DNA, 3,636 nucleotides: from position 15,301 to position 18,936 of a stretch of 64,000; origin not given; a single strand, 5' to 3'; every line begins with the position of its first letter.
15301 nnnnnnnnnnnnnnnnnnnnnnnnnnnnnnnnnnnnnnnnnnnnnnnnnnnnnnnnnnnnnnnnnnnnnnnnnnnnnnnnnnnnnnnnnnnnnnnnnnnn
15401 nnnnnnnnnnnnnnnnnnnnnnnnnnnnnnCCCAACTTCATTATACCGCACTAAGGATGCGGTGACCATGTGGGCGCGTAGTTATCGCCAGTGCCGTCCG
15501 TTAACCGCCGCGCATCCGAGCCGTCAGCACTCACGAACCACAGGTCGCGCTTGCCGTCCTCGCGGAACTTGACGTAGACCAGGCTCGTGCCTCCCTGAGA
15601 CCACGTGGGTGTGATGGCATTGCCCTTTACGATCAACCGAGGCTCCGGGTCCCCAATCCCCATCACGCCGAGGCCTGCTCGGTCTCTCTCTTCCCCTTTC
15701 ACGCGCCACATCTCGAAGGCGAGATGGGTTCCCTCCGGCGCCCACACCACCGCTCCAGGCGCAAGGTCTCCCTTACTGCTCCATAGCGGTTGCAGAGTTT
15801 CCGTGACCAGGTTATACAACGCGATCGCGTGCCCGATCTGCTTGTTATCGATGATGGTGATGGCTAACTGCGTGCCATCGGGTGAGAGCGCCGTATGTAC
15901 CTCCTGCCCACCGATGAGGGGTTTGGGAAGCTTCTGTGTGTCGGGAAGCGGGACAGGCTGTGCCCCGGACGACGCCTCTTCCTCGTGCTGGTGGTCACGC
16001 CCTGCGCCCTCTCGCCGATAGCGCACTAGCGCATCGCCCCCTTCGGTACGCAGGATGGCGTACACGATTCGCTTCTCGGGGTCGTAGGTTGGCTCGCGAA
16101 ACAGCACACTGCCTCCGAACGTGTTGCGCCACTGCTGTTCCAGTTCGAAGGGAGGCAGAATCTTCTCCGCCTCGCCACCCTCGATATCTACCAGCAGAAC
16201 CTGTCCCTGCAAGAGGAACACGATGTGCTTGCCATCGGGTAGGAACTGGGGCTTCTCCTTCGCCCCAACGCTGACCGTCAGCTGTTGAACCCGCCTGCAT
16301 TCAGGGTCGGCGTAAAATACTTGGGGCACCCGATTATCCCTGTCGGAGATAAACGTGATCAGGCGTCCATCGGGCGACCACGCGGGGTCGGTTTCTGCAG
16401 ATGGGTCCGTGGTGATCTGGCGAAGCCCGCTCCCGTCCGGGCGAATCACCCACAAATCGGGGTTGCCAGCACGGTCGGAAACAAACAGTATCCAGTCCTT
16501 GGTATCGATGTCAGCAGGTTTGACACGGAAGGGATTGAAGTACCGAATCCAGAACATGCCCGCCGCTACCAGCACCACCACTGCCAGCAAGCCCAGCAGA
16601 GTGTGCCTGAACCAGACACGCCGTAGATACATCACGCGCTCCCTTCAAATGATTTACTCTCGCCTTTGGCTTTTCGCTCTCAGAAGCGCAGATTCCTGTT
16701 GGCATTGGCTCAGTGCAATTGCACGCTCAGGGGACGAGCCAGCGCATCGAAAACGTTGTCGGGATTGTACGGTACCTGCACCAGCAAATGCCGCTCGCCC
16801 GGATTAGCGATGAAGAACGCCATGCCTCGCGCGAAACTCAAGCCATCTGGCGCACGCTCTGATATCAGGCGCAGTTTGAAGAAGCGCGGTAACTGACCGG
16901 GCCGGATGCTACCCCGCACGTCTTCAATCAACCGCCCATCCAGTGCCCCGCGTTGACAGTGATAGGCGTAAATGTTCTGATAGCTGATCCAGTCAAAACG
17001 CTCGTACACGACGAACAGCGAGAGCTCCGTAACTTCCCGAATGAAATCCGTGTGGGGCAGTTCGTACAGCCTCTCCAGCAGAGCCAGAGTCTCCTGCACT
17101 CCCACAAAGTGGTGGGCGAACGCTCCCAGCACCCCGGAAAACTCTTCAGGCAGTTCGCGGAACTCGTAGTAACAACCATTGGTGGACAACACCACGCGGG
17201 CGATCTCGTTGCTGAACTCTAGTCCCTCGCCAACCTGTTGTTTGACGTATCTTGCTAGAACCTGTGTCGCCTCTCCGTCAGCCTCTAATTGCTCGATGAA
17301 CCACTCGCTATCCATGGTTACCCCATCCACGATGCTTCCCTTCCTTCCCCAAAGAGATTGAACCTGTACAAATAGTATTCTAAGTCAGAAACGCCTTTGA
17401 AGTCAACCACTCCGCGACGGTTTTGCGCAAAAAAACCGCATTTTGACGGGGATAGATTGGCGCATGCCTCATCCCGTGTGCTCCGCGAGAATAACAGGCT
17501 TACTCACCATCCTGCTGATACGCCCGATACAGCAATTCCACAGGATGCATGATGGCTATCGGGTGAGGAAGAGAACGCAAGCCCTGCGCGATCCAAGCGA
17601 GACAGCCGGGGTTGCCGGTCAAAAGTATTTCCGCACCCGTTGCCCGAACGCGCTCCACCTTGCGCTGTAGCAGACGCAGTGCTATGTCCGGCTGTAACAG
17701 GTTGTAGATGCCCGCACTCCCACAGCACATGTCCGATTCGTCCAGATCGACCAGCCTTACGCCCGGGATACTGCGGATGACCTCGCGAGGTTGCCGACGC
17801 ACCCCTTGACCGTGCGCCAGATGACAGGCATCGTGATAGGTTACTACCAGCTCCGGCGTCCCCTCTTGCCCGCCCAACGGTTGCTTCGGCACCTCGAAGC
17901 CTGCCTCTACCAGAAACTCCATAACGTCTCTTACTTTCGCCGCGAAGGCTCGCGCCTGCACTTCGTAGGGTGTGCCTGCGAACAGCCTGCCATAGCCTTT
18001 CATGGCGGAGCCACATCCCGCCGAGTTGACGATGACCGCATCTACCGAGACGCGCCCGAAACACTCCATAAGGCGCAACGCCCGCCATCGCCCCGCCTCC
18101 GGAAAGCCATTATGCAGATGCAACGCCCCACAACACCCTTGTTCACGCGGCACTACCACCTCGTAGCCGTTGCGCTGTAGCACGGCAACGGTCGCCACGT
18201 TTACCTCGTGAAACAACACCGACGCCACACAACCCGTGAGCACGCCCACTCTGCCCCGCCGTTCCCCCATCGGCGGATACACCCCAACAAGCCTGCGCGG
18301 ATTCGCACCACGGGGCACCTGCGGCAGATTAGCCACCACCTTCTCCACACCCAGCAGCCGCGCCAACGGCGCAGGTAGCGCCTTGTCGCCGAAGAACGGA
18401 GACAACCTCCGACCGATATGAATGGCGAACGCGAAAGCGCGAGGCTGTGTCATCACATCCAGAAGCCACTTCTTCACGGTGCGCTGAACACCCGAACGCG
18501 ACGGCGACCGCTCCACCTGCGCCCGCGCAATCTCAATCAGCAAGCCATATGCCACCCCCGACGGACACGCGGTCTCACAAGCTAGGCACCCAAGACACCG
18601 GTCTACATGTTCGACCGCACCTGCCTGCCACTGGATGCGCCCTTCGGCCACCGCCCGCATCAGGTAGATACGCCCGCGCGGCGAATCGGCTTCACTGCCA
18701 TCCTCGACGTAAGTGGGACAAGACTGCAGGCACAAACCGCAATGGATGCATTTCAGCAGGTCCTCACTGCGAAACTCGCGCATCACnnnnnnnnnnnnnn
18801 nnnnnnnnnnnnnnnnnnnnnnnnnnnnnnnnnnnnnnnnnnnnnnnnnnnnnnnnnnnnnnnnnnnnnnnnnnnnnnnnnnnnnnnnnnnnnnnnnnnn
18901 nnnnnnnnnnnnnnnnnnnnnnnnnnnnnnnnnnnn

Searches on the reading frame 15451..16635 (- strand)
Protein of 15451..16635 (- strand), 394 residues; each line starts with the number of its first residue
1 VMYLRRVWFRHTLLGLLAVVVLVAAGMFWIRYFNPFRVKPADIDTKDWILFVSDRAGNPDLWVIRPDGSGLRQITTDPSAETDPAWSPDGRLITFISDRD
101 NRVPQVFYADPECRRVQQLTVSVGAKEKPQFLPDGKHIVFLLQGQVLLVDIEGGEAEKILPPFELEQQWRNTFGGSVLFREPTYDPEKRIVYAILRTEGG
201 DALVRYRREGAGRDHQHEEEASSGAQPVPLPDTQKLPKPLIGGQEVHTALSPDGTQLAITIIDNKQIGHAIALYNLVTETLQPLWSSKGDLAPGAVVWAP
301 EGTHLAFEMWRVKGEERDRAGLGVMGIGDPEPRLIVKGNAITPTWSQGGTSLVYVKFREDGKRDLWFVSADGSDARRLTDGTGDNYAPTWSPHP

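Call 36: search_protein_families(library=pfam, proteins=[window:15451-16635:-], max_evalue=0.0001)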
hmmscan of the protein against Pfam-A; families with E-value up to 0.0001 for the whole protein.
window:15451-16635:- (394 aa): 2 families
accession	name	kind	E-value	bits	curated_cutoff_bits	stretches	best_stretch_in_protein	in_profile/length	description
PF07676.18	PD40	-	3.8e-31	106.8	20.9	1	71-107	1-37/38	WD40-like Beta Propeller Repeat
PF00930.27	DPPIV_N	-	1.9e-05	24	22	0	85-112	107-134/354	Dipeptidyl peptidase IV (DPP IV) N-terminal region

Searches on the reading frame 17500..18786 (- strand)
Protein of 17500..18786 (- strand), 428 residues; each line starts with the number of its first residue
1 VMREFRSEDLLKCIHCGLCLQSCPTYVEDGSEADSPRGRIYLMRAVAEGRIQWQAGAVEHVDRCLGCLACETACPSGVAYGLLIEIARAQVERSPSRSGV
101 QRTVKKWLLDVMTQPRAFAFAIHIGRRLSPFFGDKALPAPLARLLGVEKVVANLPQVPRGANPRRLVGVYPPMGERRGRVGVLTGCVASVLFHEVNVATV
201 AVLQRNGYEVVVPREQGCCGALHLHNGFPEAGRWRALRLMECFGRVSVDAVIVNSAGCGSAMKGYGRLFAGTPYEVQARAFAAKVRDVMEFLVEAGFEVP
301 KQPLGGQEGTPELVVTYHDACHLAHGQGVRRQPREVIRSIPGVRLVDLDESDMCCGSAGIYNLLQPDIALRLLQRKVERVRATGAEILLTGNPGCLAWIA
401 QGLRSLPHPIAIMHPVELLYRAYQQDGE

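Call 19: search_protein_families(library=pfam, proteins=[window:17500-18786:-], max_evalue=0.001)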
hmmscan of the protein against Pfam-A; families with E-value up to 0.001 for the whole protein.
window:17500-18786:- (428 aa): 13 families
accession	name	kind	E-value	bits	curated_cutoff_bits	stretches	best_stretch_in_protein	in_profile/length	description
PF02754.22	CCG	-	9.3e-33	112.6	20.6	2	315-399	1-84/85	Cysteine-rich domain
PF13183.11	Fer4_8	-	8.4e-13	49.1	27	1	10-78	2-68/68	4Fe-4S dicluster domain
PF13534.11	Fer4_17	-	4.1e-11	43.7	22.2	1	12-78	1-60/61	4Fe-4S dicluster domain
PF12838.12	Fer4_7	-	1.2e-10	42.1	27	1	12-78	1-52/52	4Fe-4S dicluster domain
PF13237.11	Fer4_10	-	3.1e-09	37.1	25.5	1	9-75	5-53/53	4Fe-4S dicluster domain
PF00037.32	Fer4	-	5.1e-09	36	21.1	2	11-25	6-20/24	4Fe-4S binding domain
PF12797.12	Fer4_2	-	2e-08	34.1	24.5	1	9-25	6-22/22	4Fe-4S binding domain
PF12837.12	Fer4_6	-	1.6e-07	31.4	25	0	12-27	8-23/24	4Fe-4S binding domain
PF12800.12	Fer4_4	-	1.1e-06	28.9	24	0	12-26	3-17/17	4Fe-4S binding domain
PF13484.11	Fer4_16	-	2e-06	28.9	30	1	12-76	1-65/66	4Fe-4S double cluster binding domain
PF13187.11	Fer4_9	-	2.5e-06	27.9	27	1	12-77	1-50/52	4Fe-4S dicluster domain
PF12798.12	Fer4_3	-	2.6e-05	25.1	27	0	13-25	1-13/15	4Fe-4S binding domain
PF14697.11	Fer4_21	-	3.5e-05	24.3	35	0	12-25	7-20/59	4Fe-4S dicluster domain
